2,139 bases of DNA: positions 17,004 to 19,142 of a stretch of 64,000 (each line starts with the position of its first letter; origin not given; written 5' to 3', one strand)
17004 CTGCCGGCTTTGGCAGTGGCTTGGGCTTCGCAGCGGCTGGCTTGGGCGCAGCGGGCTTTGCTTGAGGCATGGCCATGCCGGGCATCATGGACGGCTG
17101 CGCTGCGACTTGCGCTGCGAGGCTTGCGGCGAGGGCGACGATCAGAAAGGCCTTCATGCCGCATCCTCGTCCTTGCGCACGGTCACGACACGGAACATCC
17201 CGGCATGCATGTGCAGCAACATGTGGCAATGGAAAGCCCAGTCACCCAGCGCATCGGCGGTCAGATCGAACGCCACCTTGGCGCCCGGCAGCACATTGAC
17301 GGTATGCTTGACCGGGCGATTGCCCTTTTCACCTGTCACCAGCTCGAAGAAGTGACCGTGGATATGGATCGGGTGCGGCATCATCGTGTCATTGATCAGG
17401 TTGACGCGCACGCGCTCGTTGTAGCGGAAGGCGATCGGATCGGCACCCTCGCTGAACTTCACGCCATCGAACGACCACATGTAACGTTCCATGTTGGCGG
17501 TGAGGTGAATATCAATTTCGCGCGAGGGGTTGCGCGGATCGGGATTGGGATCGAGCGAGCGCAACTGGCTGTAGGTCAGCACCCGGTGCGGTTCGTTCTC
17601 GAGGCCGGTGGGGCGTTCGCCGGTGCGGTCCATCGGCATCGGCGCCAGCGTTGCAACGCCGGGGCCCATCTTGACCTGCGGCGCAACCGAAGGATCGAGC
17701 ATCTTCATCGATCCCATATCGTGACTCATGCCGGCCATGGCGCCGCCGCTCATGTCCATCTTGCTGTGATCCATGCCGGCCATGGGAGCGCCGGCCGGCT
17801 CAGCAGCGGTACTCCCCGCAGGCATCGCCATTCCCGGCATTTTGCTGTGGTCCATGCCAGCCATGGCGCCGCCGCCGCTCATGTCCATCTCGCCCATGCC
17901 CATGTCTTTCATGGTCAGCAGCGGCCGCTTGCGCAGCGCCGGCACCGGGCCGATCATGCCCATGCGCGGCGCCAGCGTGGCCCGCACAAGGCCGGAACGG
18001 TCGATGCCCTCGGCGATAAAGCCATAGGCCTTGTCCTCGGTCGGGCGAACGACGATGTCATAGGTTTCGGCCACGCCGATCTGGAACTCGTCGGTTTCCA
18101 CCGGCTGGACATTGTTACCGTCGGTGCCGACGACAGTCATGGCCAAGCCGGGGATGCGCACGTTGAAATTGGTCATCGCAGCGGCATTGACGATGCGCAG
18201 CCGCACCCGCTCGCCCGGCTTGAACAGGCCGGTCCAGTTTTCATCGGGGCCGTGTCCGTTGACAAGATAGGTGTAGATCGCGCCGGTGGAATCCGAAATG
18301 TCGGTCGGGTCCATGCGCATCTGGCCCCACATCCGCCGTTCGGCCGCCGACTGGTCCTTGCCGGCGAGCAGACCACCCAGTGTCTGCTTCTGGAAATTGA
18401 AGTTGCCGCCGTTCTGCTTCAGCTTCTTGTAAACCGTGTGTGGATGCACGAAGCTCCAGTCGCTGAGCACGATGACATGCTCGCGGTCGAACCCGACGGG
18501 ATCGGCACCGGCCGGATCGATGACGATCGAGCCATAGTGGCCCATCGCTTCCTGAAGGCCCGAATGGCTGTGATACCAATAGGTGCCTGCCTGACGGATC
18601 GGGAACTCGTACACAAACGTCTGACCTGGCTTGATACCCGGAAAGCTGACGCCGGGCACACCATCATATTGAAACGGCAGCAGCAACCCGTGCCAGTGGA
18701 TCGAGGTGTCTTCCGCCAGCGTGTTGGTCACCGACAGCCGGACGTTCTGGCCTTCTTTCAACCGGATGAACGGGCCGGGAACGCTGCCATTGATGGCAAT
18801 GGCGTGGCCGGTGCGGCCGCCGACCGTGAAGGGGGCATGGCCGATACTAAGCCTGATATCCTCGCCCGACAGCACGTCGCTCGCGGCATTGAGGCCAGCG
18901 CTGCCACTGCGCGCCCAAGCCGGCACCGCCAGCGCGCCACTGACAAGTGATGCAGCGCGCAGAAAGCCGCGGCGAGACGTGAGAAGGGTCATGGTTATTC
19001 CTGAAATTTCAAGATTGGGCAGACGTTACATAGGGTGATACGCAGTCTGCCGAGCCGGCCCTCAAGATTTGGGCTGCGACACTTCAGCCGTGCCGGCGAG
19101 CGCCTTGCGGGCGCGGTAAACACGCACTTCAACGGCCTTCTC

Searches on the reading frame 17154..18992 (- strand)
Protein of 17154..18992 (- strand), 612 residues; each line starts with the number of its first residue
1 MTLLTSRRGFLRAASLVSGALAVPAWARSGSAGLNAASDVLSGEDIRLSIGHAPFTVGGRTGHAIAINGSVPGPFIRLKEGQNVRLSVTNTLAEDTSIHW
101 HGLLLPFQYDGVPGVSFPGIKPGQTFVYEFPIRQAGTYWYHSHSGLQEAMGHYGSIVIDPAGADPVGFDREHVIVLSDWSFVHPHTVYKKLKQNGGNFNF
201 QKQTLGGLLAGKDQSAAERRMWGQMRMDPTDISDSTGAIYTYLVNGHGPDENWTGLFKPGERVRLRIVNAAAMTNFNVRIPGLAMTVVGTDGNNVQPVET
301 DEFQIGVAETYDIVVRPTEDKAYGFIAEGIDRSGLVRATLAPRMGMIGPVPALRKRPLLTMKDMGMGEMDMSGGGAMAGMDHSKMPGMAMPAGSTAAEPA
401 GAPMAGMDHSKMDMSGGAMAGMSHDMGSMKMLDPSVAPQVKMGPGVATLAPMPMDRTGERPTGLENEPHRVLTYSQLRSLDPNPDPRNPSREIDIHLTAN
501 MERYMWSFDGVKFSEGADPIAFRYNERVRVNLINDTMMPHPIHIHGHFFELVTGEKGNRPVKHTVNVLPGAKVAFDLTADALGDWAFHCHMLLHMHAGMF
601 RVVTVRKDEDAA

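Call 9: search_protein_families(library=pfam, proteins=[window:17154-18992:-], max_evalue=0.01)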
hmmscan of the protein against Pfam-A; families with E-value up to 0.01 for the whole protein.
window:17154-18992:- (612 aa): 3 families
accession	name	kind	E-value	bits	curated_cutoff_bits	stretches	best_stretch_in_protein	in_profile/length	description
PF07732.21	Cu-oxidase_3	-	8.2e-45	152.2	21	2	58-160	10-116/119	Multicopper oxidase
PF07731.20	Cu-oxidase_2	-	1.8e-36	125.3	20.4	1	488-608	3-136/137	Multicopper oxidase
PF00394.28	Cu-oxidase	-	1.4e-27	97.2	21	1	171-327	2-133/157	Multicopper oxidase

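Call 10: search_protein_families(library=ncbifam, proteins=[window:17154-18992:-], max_evalue=0.01)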
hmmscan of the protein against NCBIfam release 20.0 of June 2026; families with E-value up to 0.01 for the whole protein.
window:17154-18992:- (612 aa): 9 families
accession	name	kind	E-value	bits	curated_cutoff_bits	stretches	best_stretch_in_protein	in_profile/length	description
TIGR01480.1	copper_res_A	subfamily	3.1e-246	818.5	478.95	1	6-606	7-593/593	copper resistance system multicopper oxidase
TIGR03388.1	ascorbase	equivalog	1.2e-45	156.2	614.8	2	62-322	20-272/542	L-ascorbate oxidase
TIGR03389.1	laccase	equivalog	9e-34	117.2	558.9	3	61-200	21-165/539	laccase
TIGR03390.1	ascorbOXfungal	equivalog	2.7e-33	115.3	445.35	1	63-319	28-265/538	L-ascorbate oxidase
NF008205.1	PRK10965.1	equivalog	9.6e-31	107.2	525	2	6-159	2-164/529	multicopper oxidase CueO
NF008135.0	PRK10883.1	equivalog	9.2e-13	47.5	581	1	6-151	4-152/471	cell division protein FtsP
TIGR02376.1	Cu_nitrite_red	equivalog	1.4e-12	47.6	296.3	2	61-203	46-196/326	copper-containing nitrite reductase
NF045554.1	AmiPhnlOxPhsA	equivalog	0.0005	18.7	950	0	561-608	525-573/581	O-aminophenol oxidase PhsA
TIGR01409.1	TAT_signal_seq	domain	0.0064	16.8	16.7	0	5-27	1-29/29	twin-arginine translocation signal domain-containing protein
